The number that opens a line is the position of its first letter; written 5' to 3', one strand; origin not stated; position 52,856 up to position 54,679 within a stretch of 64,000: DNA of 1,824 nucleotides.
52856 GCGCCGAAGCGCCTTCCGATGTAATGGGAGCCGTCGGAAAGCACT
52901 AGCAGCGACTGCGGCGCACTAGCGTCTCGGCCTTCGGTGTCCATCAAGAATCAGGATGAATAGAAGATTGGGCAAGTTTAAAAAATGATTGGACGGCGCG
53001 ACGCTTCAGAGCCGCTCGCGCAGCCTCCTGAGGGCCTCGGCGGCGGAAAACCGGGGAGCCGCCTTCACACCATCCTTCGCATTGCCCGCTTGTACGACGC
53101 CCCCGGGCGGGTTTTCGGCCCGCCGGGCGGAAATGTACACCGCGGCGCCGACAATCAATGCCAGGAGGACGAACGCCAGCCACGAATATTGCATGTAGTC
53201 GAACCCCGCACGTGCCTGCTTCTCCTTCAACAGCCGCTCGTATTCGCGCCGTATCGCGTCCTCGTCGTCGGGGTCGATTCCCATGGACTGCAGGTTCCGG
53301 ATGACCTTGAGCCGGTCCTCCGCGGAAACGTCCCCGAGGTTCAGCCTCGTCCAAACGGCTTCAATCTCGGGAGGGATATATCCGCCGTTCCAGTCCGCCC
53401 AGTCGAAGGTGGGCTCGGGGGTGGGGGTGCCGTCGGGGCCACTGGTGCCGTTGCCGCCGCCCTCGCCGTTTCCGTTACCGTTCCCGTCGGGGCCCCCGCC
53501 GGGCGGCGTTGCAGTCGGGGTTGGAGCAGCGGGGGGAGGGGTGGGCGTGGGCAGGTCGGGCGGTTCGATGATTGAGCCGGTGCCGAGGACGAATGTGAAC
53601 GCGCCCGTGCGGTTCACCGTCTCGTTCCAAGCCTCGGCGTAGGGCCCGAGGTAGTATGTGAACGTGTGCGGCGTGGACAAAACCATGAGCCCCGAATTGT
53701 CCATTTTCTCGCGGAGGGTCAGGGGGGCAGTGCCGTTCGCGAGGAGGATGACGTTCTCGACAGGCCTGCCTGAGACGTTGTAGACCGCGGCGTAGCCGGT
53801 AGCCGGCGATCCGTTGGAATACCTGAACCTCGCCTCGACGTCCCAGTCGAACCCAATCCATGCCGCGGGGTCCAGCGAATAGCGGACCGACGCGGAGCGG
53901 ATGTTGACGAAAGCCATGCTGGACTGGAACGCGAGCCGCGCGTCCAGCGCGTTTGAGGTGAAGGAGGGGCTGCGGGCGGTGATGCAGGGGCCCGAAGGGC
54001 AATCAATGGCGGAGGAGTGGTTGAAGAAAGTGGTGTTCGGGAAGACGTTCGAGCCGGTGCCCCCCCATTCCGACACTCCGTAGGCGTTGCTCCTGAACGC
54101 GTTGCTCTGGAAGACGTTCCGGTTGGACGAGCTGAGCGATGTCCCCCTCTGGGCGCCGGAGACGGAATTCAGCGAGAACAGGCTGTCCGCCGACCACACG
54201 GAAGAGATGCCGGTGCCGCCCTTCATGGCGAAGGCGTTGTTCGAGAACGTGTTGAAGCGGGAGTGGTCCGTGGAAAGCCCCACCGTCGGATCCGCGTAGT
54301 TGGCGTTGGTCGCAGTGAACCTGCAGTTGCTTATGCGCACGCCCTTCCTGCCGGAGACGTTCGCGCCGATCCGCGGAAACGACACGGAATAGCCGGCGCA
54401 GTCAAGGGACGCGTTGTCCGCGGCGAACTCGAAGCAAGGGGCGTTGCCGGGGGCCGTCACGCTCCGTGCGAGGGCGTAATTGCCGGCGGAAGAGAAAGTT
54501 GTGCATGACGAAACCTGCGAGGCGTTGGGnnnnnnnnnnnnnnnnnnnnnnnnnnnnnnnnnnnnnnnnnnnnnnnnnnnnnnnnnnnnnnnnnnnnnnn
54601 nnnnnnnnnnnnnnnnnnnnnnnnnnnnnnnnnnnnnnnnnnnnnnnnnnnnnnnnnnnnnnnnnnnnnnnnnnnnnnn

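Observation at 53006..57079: Second large surface protein with propeller, Ig-like and beta-helix domains and an unusual C-terminal anchor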

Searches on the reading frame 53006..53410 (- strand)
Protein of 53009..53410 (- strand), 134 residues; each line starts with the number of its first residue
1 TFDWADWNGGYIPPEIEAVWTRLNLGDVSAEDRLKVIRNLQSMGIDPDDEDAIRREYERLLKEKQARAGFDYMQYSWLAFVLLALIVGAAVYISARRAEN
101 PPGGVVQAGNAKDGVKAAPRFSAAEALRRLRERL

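Call 21: search_protein_families(library=pfam, proteins=[window:53009-53410:-], max_evalue=5)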
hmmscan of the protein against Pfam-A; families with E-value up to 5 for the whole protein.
window:53009-53410:- (134 aa): 3 families
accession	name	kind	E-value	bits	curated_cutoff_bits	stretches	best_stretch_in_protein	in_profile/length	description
PF18026.6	Exog_C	-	0.034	14.5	29.5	1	35-49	26-40/49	Endo/exonuclease (EXOG) C-terminal domain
PF19661.4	DUF6164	-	0.059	13.9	27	1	52-94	70-112/116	Family of unknown function (DUF6164)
PF21811.2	RdfA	-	0.14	12.4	27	1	13-49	58-94/195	Rod-determining factor A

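Call 56: find_related_loci(query=A4, collection=metagenome_contigs, flank=6000)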
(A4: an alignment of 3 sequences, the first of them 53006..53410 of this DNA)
Query A4 (134 aa) in metagenome_contigs; peptide patterns used: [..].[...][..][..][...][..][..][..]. (x = any residue, [..] = any of these).
238 stretches matched a pattern; 1 encode a relative of the query (tblastn E <= 1e-3); 1 distinct loci.
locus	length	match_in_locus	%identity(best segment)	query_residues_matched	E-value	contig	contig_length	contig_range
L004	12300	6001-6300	30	15-99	5e-11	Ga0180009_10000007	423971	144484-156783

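Call 78: search_solved_structures(query=A4, max_evalue=10)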
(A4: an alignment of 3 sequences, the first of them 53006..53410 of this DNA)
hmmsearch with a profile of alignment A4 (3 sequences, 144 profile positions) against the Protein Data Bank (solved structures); distinct sequences matched with E-value up to 10: 8.
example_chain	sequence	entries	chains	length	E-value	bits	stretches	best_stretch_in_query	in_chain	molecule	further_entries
8v2d_J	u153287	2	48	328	0.015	18.4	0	11-51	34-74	O43_129 component A | O43_129_+4 component A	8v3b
6l7r_B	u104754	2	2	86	0.039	17.1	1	20-59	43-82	Mozart1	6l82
5n7i_A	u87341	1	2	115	1.1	12.4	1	34-65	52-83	MARVEL domain-containing protein 2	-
9hnh_A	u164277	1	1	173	2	11.5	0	29-75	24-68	Chains: A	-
5xns_A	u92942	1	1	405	2.4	11.3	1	35-82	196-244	Chromosome partition protein Smc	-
6zsj_C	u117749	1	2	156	5.8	10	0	34-65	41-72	EH domain-binding protein 1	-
6zsh_A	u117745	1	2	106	9.1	9.4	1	34-65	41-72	EH domain-binding protein 1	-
6zsi_C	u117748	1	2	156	10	9.3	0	34-64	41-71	EH domain-binding protein 1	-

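Call 79: search_protein_families(library=pfam, alignment_id=A4, max_evalue=1)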
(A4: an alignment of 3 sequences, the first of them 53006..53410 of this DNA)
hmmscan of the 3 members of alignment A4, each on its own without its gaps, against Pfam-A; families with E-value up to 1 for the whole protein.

A. member 1, window:53006-53410:- (134 aa): 3 families
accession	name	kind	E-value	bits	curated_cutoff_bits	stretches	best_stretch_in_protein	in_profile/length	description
PF18026.6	Exog_C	-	0.034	14.5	29.5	1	35-49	26-40/49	Endo/exonuclease (EXOG) C-terminal domain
PF19661.4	DUF6164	-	0.059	13.9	27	1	52-94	70-112/116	Family of unknown function (DUF6164)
PF21811.2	RdfA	-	0.14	12.4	27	1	13-49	58-94/195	Rod-determining factor A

B. families by the number of members that match (of 3 scanned): 7 families
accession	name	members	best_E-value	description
PF19661.4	DUF6164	2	0.059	Family of unknown function (DUF6164)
PF01817.26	CM_2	1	0.02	Chorismate mutase type II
PF02646.22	RmuC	1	0.031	RmuC family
PF18026.6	Exog_C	1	0.034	Endo/exonuclease (EXOG) C-terminal domain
PF16982.10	Flp1_like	1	0.079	Putative Flagellin, Flp1-like, domain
PF23714.1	Rv3627c_N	1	0.083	Carboxypeptidase Rv3627c-like, N-terminal domain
PF21811.2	RdfA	1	0.14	Rod-determining factor A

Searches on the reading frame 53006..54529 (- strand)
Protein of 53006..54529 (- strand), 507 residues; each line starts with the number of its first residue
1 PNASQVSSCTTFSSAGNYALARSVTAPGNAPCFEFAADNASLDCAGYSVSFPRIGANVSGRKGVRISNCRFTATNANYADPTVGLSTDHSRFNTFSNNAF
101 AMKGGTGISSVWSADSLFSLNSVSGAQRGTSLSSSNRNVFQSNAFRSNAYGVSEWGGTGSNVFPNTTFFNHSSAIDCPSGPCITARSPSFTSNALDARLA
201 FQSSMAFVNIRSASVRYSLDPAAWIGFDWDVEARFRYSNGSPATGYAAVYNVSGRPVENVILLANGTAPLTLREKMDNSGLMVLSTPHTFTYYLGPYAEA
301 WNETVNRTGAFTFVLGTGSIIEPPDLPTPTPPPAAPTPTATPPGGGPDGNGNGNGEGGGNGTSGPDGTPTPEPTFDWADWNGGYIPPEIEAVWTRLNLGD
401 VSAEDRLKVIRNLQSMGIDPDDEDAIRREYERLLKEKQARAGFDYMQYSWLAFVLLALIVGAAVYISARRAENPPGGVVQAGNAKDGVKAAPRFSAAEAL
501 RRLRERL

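Call 36: find_homologous_proteins(query=A2, max_evalue=0.001)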
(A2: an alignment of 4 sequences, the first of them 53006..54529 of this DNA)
Query A2 (4 sequences): 8000 candidates shared short words with the query, none scored E <= 0.001.

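Call 38: find_related_loci(query=A1, collection=genome_contigs, flank=8000)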
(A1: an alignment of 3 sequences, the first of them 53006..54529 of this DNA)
Query A1 (507 aa) in genome_contigs; peptide patterns used: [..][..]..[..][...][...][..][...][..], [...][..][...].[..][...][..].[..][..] (x = any residue, [..] = any of these).
124 stretches matched a pattern; 1 encode a relative of the query (tblastn E <= 1e-3); 1 distinct loci.
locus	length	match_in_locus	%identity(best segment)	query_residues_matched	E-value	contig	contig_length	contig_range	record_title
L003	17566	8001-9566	26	3-472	5e-33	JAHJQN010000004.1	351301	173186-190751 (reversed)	MAG: Candidatus Micrarchaeota archaeon isolate OS_PC_MetaG.mb.109 OS_PC_MetaG.mb.109_k141_425492, whole genome shotgun s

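Call 41: search_protein_families(library=pfam, proteins=[L003:497-6082:+, L003:6098-7900:+, L003:7947-9608:+, L003:9688-12267:+], max_evalue=0.01)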
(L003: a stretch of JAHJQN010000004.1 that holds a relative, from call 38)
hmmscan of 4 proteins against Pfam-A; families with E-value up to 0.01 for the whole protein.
L003:497-6082:+ (1861 aa): 3 families
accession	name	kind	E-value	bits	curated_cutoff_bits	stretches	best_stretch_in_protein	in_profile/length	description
PF05593.20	RHS_repeat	-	2e-20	73.1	22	2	1053-1087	1-35/38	RHS Repeat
PF20041.5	DUF6443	-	2.2e-05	25.1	27.8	1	1121-1170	20-71/137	Domain of unknown function (DUF6443)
PF00404.24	Dockerin_1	-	0.0038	17.8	22.9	0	1515-1562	3-48/57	Dockerin type I domain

L003:6098-7900:+ (600 aa): 0 families

L003:7947-9608:+ (553 aa): 2 families
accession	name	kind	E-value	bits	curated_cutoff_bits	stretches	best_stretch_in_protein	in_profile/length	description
PF05048.19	NosD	-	1.8e-07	31.2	23.6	1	64-226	33-169/212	Periplasmic copper-binding protein (NosD)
PF12708.12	Pect-lyase_RHGA_epim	-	0.0018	18.6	27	0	69-165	116-206/213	Rhamnogalacturonase A/epimerase, pectate lyase-like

L003:9688-12267:+ (859 aa): 3 families
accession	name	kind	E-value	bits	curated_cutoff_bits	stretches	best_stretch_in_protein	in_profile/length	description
PF08309.17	LVIVD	-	1.8e-06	27.6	20.2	0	146-166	19-39/42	LVIVD repeat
PF22352.2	K319L-like_PKD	-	0.0013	19.2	27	1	648-726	13-84/84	K319L-like, PKD domain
PF05694.17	SBP56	-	0.0038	16.5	34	0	132-172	312-350/453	56kDa selenium binding protein (SBP56)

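Call 45: predict_structure(alignment_id=A2)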
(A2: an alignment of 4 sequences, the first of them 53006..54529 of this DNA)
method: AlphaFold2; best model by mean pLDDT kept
length: 507 residues; sequences in the alignment: 4
mean_pLDDT: 74.1   pTM: 0.53
mean pLDDT of the five models: 74.1, 73.7, 65.1, 64.8, 62.9
residues with pLDDT >= 90: 91; 70-90: 253; 50-70: 93; < 50: 70
segments of 3 or more residues with pLDDT < 50: 338-382, 473-494
pLDDT, mean of each block of 10 residues (from residue 1): 88 96 90 95 94 90 94 69 82 89 75 77 76 76 84 74 87 84 81 88 82 81 79 91 90 82 88 64 74 86 81 90 66 56 37 33 34 36 57 69 79 80 84 78 56 82 70 39 32 52 62
secondary structure, 60 per line:
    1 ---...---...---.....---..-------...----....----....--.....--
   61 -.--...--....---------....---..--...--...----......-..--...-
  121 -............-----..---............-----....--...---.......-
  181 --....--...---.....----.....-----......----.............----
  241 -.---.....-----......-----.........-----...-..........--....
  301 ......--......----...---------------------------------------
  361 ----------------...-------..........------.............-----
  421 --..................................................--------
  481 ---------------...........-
elements in order: E4-6 E10-12 E16-20 E33-35 E40-43 E48-51 E54-58 E65-67 E70-73 E83-86 E94-96 E99-101 E106-111 E117-119 E122-133 E144-155 E161-164 E167-169 E173-179 E183-186 E189-191 E195-199 E204-208 E214-219 E224-236 E246-250 E256-261 E267-275 E281-283 E285-294 E297-306 E309-314 E319-321 H387-396 H403-415 H423-472 H496-506

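Call 47: fold_search(model_id=the predicted structure, library=pdb)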
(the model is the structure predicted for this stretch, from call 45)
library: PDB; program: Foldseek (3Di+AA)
matches with E <= 10: 746; with E <= 0.001: 1
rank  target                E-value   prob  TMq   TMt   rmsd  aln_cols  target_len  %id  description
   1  2x6y_A                5.6e-04  1.00  0.27  0.23  15.3       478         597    9  Tailspike protein mutant D339A of E.coli bacteriophage HK620 in complex with hexasaccharide (released 2011-03-02)
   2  2x6x_A                1.1e-03  0.98  0.18  0.16  16.4       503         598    9  Tailspike protein mutant D339N of E.coli bacteriophage HK620 in complex with hexasaccharide (released 2011-03-02)
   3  4xm3_A                1.3e-03  1.00  0.21  0.19  15.7       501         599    9  Tailspike protein mutant E372A of E. coli bacteriophage HK620 in complex with pentasaccharide (released 2016-01-27)
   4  4xqf                  1.4e-03  1.00  0.25  0.22  14.3       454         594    9  Tailspike protein mutant E372Q (delta D470/N471) of E. coli bacteriophage HK620 (released 2016-01-27)
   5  2x85_A                1.5e-03  1.00  0.25  0.22  16.0       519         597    9  Tailspike protein of E. coli bacteriophage HK620 in complex with hexasaccharide (released 2011-03-23)
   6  3jur_D                1.8e-03  0.99  0.21  0.23  11.5       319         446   12  The crystal structure of a hyperthermoactive Exopolygalacturonase from Thermotoga maritima (released 2009-11-17)
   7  8qox_B                2.2e-03  1.00  0.15  0.16   5.4       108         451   18  Two-component assembly of SlaA and SlaB S-layer proteins of Sulfolobus acidocaldarius (released 2024-02-21)
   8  5w6p_A                2.3e-03  0.85  0.18  0.14  16.3       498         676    8  Crystal structure of Bacteriophage CBA120 tailspike protein 2 enzymatically active domain (TSP2dN, orf211) (released 2018-10-24)
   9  6w4q_E                3.6e-03  0.80  0.18  0.13  17.5       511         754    9  Crystal structure of full-length tailspike protein 2 (TSP2, ORF211) ) from Escherichia coli O157:H7 bacteriophage CAB1 (released 2021-01-20)
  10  4xn0                  4.3e-03  1.00  0.26  0.23  15.1       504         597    8  Tailspike protein mutant E372A of E. coli bacteriophage HK620 (released 2016-01-27)
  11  8yk1_A                5.5e-03  0.91  0.21  0.14  18.0       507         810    8  Blood group B alpha-1,3-galactosidase AgaBb from Bifidobacterium bifidum, construct 23-844 (released 2024-07-10)
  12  6gvr_A                6.3e-03  0.91  0.20  0.18  15.8       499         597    8  TAILSPIKE PROTEIN MUTANT E372Q (DELTA N471/S472) OF E. COLI BACTERIOPHAGE HK620 IN COMPLEX WITH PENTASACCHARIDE (released 2018-07-11)
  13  9ozd_A                8.7e-03  0.93  0.18  0.24  11.5       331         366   12  Crystal structure of the polysaccharide lyase RbmB from Vibrio cholerae bound to Vibrio Polysaccharide (released 2026-03-11)
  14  5w6p_D                9.5e-03  0.84  0.20  0.16  16.0       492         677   10  Crystal structure of Bacteriophage CBA120 tailspike protein 2 enzymatically active domain (TSP2dN, orf211) (released 2018-10-24)
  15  6w4q_B                1.0e-02  0.82  0.19  0.14  15.9       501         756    8  Crystal structure of full-length tailspike protein 2 (TSP2, ORF211) ) from Escherichia coli O157:H7 bacteriophage CAB1 (released 2021-01-20)
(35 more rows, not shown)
